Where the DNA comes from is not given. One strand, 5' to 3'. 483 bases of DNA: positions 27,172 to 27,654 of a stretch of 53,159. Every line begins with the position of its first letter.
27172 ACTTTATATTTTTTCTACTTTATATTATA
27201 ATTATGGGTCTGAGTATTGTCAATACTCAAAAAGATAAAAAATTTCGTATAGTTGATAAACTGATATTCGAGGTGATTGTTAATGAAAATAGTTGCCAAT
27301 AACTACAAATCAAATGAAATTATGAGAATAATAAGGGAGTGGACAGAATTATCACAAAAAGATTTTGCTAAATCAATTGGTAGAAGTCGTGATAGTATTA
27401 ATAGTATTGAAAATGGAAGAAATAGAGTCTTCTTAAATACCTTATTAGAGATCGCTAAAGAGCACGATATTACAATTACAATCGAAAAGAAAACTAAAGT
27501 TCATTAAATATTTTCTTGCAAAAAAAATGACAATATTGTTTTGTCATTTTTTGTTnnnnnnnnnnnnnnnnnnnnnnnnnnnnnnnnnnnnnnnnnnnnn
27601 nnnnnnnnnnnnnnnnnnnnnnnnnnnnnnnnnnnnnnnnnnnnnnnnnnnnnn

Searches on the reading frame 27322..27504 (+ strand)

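Call 87: search_protein_families(library=pfam, proteins=[window:27322-27504:+], max_evalue=0.01)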
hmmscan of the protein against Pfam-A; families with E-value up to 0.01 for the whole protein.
seq(61 aa): 4 families
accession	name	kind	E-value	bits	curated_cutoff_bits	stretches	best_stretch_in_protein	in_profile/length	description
PF13560.12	HTH_31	-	1.4e-07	32.2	27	1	2-45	7-51/64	Helix-turn-helix domain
PF01381.28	HTH_3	-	2e-07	31.4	23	1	2-52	2-52/55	Helix-turn-helix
PF13443.12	HTH_26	-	0.00042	21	22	1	9-52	10-54/63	Cro/C1-type HTH DNA-binding domain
PF12844.13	HTH_19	-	0.00061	20.1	30.2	1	4-42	7-48/64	Helix-turn-helix domain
